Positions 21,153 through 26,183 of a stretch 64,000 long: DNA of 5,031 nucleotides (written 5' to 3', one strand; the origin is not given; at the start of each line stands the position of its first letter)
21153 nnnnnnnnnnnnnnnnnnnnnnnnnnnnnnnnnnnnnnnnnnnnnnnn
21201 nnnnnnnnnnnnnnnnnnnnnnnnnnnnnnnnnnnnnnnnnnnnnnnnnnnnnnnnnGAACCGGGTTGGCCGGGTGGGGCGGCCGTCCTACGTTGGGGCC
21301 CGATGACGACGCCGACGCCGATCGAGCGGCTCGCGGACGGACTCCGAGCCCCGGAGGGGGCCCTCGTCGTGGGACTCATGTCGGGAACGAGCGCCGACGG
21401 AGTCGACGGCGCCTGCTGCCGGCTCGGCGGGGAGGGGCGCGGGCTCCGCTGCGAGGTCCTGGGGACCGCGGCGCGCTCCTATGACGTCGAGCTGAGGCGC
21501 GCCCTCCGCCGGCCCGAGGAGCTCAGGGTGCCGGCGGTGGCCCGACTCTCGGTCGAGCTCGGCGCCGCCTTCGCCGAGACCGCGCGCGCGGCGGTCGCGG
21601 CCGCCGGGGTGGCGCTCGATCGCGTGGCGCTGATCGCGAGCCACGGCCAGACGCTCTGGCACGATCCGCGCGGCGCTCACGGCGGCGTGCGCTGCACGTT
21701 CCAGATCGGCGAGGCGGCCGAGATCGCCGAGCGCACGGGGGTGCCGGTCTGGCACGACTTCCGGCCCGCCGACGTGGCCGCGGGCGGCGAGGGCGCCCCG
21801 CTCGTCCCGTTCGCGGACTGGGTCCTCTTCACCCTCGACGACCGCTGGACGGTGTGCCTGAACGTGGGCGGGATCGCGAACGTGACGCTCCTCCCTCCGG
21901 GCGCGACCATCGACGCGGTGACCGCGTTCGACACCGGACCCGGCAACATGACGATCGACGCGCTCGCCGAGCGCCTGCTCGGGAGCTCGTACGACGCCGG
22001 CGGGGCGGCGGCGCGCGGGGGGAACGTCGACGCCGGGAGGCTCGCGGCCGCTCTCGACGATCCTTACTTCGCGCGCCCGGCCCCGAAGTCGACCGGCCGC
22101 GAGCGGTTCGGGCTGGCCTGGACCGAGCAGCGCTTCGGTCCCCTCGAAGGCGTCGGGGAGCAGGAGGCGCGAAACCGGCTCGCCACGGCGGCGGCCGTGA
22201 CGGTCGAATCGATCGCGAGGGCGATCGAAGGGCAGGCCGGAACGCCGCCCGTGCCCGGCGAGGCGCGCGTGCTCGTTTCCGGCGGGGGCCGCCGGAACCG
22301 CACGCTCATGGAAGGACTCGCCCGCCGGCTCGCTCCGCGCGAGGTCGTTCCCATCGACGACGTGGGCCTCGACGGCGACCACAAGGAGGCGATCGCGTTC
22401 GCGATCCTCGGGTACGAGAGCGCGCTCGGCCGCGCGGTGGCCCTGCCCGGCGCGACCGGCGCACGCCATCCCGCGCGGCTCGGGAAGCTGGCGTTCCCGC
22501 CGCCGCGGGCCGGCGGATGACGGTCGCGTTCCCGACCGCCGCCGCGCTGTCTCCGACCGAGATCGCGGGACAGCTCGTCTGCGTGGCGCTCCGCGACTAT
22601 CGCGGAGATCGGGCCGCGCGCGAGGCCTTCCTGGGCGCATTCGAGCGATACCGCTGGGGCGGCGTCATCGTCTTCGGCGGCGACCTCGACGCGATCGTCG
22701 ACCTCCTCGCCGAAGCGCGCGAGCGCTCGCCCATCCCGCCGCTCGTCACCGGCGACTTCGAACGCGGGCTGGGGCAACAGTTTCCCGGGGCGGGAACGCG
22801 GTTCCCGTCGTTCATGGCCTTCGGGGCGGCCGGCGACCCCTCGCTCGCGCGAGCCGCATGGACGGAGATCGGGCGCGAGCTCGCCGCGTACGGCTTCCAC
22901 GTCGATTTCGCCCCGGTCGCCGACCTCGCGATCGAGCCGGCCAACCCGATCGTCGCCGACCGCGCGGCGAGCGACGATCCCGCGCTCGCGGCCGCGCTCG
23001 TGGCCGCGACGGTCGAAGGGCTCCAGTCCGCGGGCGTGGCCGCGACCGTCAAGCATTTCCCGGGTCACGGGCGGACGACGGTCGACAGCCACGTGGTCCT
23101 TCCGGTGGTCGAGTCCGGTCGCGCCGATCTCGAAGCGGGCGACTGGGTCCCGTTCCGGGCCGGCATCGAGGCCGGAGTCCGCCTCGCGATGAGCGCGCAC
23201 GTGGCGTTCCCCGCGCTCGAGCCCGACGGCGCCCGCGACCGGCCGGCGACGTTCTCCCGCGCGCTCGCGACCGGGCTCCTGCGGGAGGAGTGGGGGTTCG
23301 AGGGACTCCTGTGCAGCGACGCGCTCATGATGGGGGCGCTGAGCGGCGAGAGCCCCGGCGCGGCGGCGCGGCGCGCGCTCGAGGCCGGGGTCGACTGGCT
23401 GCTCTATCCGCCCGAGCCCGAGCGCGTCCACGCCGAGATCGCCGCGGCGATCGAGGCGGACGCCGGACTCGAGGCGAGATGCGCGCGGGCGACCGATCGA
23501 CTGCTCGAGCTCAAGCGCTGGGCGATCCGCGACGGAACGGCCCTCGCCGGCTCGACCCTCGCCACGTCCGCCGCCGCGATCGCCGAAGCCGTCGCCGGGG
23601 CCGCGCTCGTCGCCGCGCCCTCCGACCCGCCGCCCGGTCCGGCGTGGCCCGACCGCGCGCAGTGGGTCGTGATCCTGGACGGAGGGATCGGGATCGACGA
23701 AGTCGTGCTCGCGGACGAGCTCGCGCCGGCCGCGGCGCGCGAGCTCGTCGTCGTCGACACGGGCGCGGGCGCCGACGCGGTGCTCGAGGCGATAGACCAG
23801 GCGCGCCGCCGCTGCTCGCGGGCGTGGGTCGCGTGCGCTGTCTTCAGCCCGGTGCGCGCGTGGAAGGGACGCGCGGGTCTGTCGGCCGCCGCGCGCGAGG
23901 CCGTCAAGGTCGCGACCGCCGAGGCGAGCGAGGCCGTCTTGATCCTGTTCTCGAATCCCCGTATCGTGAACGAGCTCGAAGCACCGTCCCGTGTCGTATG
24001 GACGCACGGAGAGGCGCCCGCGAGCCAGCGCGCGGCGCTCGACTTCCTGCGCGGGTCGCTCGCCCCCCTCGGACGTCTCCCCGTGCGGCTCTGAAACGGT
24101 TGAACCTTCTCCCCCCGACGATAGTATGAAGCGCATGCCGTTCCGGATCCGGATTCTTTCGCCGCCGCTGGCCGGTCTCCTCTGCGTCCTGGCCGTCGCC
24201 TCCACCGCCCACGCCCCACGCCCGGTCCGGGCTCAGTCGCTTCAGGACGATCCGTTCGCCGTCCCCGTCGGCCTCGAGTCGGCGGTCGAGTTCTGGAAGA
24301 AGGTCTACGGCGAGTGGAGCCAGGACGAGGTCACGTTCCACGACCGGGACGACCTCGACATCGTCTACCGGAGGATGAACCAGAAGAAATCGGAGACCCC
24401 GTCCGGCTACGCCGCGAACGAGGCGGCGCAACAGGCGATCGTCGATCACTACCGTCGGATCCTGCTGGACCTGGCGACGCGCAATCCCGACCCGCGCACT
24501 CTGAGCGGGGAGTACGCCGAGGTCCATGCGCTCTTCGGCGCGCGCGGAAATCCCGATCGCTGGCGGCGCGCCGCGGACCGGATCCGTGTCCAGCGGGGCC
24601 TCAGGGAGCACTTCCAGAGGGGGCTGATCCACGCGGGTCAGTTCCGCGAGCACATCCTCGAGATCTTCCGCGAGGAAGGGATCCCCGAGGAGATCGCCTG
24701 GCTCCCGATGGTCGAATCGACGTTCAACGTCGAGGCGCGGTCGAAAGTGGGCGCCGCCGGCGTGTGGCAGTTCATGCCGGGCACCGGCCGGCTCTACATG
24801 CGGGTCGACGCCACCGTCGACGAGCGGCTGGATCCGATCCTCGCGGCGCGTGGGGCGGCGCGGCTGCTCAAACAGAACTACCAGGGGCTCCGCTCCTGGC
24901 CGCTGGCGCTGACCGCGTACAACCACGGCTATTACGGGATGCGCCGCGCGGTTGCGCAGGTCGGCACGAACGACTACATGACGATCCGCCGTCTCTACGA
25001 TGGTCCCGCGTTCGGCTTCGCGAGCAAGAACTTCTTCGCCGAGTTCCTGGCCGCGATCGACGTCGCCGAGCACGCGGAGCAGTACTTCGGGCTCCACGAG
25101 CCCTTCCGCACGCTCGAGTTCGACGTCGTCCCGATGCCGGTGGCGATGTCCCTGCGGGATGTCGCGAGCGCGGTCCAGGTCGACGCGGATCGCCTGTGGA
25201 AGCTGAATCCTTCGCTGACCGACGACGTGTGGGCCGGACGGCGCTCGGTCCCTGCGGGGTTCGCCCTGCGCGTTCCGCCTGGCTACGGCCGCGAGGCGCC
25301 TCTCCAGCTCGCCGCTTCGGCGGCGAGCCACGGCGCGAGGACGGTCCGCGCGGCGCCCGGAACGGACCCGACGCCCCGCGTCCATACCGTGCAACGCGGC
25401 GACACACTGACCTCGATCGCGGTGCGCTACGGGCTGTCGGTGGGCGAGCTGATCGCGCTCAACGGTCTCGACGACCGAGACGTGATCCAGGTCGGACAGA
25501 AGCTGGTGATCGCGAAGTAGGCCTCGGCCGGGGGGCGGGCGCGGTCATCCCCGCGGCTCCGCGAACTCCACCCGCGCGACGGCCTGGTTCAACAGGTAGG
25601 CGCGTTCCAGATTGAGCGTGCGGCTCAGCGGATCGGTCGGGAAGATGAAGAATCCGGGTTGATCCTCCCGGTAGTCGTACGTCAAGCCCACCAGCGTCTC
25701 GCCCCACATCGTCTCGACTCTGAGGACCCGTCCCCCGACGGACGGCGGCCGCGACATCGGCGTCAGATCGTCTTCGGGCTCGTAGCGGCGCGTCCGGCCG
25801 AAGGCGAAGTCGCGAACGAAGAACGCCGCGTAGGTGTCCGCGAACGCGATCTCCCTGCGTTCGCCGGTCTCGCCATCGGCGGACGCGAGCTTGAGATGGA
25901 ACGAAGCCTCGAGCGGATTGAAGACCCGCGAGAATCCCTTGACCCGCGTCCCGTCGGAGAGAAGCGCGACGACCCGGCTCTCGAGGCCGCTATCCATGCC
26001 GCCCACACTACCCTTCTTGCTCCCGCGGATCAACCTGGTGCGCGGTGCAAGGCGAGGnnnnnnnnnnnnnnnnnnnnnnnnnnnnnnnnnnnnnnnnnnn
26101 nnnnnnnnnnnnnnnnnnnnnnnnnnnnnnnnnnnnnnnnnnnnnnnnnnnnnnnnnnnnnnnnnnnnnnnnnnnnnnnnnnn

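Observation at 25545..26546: Tandem pair of about 55%-identical paralogs of an unrecognised protein family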

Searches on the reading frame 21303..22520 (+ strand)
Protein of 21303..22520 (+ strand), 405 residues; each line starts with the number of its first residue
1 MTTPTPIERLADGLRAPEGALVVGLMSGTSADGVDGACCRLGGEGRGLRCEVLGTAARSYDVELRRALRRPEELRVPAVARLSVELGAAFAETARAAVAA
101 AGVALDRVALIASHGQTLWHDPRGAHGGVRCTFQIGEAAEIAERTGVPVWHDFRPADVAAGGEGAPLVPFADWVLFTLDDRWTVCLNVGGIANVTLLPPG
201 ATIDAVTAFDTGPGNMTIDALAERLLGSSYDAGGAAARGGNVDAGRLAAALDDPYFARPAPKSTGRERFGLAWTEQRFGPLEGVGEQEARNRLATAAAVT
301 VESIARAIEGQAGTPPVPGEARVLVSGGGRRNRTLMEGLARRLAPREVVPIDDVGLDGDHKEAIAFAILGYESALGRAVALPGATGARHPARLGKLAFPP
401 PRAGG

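Call 13: search_protein_families(library=pfam, proteins=[window:21303-22520:+], max_evalue=0.001)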
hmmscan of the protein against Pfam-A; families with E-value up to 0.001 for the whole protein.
window:21303-22520:+ (405 aa): 1 family
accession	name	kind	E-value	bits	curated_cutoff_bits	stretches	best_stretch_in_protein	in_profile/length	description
PF03702.20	AnmK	-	4e-93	312.9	24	1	21-396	2-364/367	Anhydro-N-acetylmuramic acid kinase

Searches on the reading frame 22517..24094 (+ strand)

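Call 13: search_protein_families(library=pfam, proteins=[window:22517-24094:+], max_evalue=0.001)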
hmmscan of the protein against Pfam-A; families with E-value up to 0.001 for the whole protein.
window:22517-24094:+ (525 aa): 1 family
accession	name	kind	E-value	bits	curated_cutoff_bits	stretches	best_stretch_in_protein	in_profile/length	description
PF00933.27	Glyco_hydro_3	-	5.4e-67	226.9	27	1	43-331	25-315/316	Glycosyl hydrolase family 3 N terminal domain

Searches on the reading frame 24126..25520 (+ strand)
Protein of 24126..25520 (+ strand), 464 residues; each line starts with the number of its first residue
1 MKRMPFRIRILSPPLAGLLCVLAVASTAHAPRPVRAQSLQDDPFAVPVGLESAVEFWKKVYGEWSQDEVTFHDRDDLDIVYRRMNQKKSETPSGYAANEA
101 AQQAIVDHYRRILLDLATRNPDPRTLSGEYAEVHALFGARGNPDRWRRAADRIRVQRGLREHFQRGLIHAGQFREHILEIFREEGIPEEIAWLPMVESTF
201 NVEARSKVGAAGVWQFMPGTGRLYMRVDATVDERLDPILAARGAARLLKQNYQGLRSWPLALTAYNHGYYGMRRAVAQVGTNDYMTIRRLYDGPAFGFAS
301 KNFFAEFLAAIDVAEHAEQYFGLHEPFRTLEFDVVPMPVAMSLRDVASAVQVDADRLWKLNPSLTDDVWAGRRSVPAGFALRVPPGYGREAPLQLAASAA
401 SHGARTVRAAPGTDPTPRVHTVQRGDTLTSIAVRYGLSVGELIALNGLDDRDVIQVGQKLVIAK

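Call 13: search_protein_families(library=pfam, proteins=[window:24126-25520:+], max_evalue=0.001)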
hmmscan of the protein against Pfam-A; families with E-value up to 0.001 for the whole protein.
window:24126-25520:+ (464 aa): 2 families
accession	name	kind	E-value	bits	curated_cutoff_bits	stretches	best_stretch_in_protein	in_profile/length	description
PF01464.25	SLT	-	1.8e-20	73.1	21.3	1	186-283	13-112/117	Transglycosylase SLT domain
PF01476.26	LysM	-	3.5e-19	68.9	20.9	1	420-462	1-42/43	LysM domain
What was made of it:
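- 24126..25520 (+): Context: convergent SLT + LysM lytic transglycosylase, the last gene of the AnmK-GH3-SLT run. Pfam SLT and LysM (call 13).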

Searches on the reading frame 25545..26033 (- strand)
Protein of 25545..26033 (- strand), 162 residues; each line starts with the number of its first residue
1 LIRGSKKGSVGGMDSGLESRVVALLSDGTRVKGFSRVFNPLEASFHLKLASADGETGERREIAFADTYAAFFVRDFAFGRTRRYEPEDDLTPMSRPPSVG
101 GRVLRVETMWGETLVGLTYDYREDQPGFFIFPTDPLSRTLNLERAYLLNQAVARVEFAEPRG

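Call 3: search_protein_families(library=pfam, proteins=[window:25545-26033:-], max_evalue=10)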
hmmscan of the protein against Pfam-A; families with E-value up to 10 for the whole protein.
window:25545-26033:- (162 aa): 1 family
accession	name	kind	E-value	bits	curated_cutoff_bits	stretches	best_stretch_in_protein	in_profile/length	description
PF22478.1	DUF6982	-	2e-11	44.5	24.5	1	19-156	3-131/134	Family of unknown function (DUF6982)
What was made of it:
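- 25545..25997 (-): Copy B (downstream paralog), DUF6982 protein, 150 aa from ATG 25997; acidic (pI 5.1, net charge -4). Pfam PF22478, E 2e-11, 44.5 bits (call 3).
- Family membership: Pfam PF22478 above the gathering score for both copies (call 3).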

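Call 5: search_protein_families(library=ncbifam, proteins=[window:25545-26033:-], max_evalue=10)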
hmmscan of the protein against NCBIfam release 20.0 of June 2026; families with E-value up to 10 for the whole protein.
window:25545-26033:- (162 aa): 0 families

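Call 57: search_protein_families(library=padloc, proteins=[window:25545-25997:-], max_evalue=1)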
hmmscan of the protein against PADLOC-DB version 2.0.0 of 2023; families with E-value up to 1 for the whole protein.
window:25545-25997:- (150 aa): 0 families
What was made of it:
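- Tried and rejected: NCBIfam and PADLOC scans of both copies: no hits (calls 5, 57).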
